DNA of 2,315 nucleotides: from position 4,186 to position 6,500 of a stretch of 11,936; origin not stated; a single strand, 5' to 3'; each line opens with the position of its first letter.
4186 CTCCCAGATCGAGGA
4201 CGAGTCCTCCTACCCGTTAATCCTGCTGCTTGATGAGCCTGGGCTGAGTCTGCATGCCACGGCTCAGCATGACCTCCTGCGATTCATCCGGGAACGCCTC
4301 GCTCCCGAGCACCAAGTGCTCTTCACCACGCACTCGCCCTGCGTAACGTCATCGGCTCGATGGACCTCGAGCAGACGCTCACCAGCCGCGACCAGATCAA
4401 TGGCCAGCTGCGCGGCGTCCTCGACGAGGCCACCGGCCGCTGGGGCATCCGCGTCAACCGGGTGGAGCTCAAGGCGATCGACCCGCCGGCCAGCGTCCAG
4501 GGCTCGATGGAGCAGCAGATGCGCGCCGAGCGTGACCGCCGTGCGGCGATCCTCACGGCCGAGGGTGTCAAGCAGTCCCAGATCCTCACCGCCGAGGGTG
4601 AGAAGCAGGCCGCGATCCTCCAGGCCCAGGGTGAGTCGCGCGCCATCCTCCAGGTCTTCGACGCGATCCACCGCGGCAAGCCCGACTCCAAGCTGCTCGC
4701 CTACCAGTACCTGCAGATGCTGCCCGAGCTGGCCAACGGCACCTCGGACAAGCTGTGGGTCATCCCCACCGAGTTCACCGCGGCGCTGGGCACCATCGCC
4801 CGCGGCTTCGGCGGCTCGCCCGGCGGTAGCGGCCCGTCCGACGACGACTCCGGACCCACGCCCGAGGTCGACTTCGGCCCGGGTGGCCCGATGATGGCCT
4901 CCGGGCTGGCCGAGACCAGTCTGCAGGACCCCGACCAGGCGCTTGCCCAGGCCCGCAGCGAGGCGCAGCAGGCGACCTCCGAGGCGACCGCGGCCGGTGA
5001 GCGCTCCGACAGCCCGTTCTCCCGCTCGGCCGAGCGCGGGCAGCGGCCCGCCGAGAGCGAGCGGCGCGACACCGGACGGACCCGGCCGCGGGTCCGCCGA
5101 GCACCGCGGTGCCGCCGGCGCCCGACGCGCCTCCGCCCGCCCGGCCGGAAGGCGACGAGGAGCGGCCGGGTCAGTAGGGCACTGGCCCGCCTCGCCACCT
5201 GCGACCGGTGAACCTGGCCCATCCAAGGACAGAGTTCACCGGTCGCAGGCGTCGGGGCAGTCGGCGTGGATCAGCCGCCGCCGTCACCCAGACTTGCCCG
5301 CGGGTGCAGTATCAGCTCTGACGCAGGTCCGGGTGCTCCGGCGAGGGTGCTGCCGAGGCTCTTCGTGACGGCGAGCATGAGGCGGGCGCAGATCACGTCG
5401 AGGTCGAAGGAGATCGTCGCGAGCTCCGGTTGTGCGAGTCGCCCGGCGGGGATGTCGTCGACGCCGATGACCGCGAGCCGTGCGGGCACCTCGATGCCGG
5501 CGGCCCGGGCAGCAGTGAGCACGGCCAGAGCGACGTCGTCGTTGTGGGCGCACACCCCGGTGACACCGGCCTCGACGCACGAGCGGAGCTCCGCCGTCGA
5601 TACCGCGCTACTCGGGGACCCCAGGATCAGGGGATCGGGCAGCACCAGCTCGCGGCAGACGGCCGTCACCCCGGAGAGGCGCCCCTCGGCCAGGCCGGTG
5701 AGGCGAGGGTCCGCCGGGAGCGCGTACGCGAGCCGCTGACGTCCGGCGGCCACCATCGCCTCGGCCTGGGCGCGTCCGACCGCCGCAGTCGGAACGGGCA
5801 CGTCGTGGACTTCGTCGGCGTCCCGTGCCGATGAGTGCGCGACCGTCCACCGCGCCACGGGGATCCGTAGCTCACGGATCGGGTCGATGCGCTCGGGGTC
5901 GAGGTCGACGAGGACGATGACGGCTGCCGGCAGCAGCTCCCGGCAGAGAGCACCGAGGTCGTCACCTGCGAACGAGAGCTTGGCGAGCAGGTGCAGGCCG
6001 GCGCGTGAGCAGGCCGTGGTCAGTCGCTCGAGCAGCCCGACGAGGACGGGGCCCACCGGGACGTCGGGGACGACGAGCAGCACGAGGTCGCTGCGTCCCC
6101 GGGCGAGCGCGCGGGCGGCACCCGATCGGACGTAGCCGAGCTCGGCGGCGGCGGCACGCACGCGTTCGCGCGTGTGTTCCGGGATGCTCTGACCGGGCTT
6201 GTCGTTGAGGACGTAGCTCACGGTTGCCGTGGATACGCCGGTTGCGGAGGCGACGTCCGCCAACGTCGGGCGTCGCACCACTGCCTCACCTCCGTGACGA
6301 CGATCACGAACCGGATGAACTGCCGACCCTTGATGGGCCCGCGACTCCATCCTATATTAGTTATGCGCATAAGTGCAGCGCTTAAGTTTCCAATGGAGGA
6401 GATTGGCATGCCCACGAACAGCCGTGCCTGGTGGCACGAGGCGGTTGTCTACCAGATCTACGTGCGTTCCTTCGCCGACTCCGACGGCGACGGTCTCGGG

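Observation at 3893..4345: Three abrupt junctions in 450 bp: IS end | low-GC AAA ATPase core fragment | SPFH gene lacking its 5' half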

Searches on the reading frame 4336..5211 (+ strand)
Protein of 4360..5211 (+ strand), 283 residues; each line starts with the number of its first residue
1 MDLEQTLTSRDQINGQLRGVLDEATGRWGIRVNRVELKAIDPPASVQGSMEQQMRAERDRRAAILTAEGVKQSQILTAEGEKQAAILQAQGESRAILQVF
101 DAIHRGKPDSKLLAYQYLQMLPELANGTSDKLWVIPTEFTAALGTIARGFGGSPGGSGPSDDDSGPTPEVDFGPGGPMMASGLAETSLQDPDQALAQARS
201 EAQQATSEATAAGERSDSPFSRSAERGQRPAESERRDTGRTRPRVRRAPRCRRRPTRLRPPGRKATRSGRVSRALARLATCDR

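Call 8: search_protein_families(library=pfam, proteins=[window:4336-5178:+], max_evalue=0.01)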
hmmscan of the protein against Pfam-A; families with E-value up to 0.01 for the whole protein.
window:4336-5178:+ (281 aa): 1 family
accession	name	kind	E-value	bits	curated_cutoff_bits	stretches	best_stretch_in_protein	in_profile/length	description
PF01145.31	Band_7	-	1.9e-15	57.8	23.6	1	1-77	98-174/176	SPFH domain / Band 7 family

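Call 25: find_related_loci(query=window:4339-5178:+, collection=genome_contigs, flank=10000)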
Query window:4339-5178:+ (280 aa) in genome_contigs; peptide patterns used: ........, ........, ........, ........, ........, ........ (x = any residue, [..] = any of these).
599 stretches matched a pattern (row limit reached: there are more); 430 encode a relative of the query (tblastn E <= 1e-3); the best 80 are kept; 80 distinct loci.
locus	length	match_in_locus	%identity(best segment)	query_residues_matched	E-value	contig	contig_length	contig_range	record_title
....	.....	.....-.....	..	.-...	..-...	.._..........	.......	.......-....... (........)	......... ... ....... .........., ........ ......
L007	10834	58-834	83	1-247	3e-120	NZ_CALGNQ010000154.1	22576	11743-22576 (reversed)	MAG: uncultured Georgenia sp. isolate SRR6713625_bin.39_CONCOCT_v1.1_MAG ERZ794971.1219, whole genome shotgun sequence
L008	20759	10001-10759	77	1-240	4e-118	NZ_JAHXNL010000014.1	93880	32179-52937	Georgenia sp. EYE_87 Seq_14, whole genome shotgun sequence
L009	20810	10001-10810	68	1-241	8e-106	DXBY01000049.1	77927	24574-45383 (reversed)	MAG TPA_asm: Candidatus Ruania gallistercoris isolate ChiGjej4B4-7305 ChiGjej4B4M5__C49790_L77927_SAMN08009847, whole ge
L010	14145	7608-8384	68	1-239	8e-104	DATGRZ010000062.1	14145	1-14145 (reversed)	MAG TPA_asm: Ruania sp. isolate SMAG_U10464 k141_616733, whole genome shotgun sequence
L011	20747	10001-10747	69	1-235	8e-104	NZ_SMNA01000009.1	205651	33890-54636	Occultella glacieicola strain T3246-1 NODE_9_length_205651_cov_75.328265, whole genome shotgun sequence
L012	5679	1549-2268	69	1-237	2e-101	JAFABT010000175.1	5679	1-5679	MAG: Actinomycetes bacterium isolate OH_SBB_145 k127_1188730, whole genome shotgun sequence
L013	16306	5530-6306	71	1-240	9e-101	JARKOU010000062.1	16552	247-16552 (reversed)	MAG: Actinomycetales bacterium isolate D148_maxbin.027 k141_47971, whole genome shotgun sequence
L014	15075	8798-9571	67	1-237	9e-99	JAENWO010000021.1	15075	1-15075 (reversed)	MAG: Actinomycetales bacterium isolate 5_8_m_bin7 k141_897601_length_15075_cov_104.7499, whole genome shotgun sequence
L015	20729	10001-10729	68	1-236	2e-98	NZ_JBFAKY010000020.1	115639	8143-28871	Promicromonospora sp. NPDC050249 NPDC050249_119_B1.ctg-0020, whole genome shotgun sequence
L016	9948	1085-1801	66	1-238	3e-96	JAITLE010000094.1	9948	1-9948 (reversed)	MAG: Bifidobacteriaceae bacterium isolate Pcl387_bin9 k119_1010484, whole genome shotgun sequence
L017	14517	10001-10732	69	1-237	8e-96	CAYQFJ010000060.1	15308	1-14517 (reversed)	MAG TPA_asm: uncultured Actinotalea sp. isolate SRP263527_co1_49 genome assembly, contig: NODE_3240_length_15308_cov_8.6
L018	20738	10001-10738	71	1-238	8e-96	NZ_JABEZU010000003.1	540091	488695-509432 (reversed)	Isoptericola halotolerans strain KCTC 19046 Ga0400134_03, whole genome shotgun sequence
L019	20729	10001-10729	67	1-237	1e-95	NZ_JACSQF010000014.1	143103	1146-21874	Oerskovia merdavium strain Sa2CUA9 NODE_14_length_143103_cov_15.333974, whole genome shotgun sequence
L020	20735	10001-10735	69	1-238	2e-95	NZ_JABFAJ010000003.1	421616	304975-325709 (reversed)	Isoptericola sediminis strain JC619 NODE_3_length_421570_cov_42.623760, whole genome shotgun sequence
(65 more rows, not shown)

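Call 39: search_protein_families(library=padloc, proteins=[window:4339-5178:+], max_evalue=0.001)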
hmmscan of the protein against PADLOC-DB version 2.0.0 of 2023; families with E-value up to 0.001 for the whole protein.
window:4339-5178:+ (280 aa): 0 families

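Call 41: search_protein_families(library=ncbifam, proteins=[window:4339-5178:+], max_evalue=0.001)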
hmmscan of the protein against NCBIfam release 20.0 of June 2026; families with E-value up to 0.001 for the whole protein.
window:4339-5178:+ (280 aa): 2 families
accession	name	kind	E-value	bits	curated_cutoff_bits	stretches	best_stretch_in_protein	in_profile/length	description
TIGR01933.1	hflK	equivalog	2.2e-08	33.8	159.4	1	1-102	96-200/261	FtsH protease activity modulator HflK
NF008259.0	PRK11029.1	equivalog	0.00031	19.8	427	1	27-103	193-269/334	protease modulator HflC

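Call 44: find_encoding_contigs(protein=window:4360-5211:+, flank=10000, max_places=10)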
Protein window:4360-5211:+ (283 aa): 7 contigs read that carry it; 3 places shown.
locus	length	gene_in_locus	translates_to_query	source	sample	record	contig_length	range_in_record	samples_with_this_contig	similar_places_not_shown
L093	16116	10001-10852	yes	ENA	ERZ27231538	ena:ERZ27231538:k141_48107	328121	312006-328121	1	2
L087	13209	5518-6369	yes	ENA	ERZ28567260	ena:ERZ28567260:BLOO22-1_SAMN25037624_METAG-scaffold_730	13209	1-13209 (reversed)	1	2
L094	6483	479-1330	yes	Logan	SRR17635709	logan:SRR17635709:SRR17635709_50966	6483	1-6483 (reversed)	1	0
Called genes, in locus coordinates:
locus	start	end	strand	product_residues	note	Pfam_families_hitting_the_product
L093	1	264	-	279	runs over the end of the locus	PF00005:ABC_tran, PF13304:AAA_21 (faint)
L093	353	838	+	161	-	PF04138:GtrA_DPMS_TM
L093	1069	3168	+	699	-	PF02378:PTS_EIIC, PF02302:PTS_IIB, PF00359:PTS_EIIA_2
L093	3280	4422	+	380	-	PF01232:Mannitol_dh, PF08125:Mannitol_dh_C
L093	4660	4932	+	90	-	PF00381:PTS-HPr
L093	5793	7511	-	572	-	PF05524:PEP-utilisers_N, PF00391:PEP-utilizers, PF02896:PEP-utilizers_C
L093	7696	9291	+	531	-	PF08903:DUF1846, PF20921:DUF1846_C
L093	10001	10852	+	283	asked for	PF01145:Band_7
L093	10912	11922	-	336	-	PF00356:LacI, PF13377:Peripla_BP_3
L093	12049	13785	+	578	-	PF00128:Alpha-amylase, PF16657:Malt_amylase_C (faint)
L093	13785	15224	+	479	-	PF00083:Sugar_tr, PF07690:MFS_1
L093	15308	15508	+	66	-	-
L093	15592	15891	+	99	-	-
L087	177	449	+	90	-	PF00381:PTS-HPr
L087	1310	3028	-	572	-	PF05524:PEP-utilisers_N, PF00391:PEP-utilizers, PF02896:PEP-utilizers_C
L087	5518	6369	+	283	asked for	PF01145:Band_7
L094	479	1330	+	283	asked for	PF01145:Band_7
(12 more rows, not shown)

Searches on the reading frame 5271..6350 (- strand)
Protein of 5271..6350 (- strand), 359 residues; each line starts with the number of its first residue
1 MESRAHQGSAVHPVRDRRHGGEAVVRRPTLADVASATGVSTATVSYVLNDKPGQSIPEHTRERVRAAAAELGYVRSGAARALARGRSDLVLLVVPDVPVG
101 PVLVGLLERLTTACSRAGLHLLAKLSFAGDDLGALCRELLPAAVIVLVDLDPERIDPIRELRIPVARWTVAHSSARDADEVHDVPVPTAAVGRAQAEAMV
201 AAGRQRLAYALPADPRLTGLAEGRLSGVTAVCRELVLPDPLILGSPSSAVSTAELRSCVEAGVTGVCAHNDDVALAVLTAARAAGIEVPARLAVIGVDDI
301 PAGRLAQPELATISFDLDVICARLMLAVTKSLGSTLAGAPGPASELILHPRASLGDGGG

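Call 8: search_protein_families(library=pfam, proteins=[window:5271-6350:-], max_evalue=0.01)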
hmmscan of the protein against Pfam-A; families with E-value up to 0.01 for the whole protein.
window:5271-6350:- (359 aa): 3 families
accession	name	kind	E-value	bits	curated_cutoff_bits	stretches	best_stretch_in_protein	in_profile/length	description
PF13377.12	Peripla_BP_3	-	5.1e-19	69.4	26.5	1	197-343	2-152/167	Periplasmic binding protein-like domain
PF00356.27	LacI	-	3e-15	56.2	27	1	29-75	1-45/46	Bacterial regulatory proteins, lacI family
PF13407.12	Peripla_BP_4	-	0.00021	21.4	35.1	1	175-303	90-222/258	Periplasmic binding protein domain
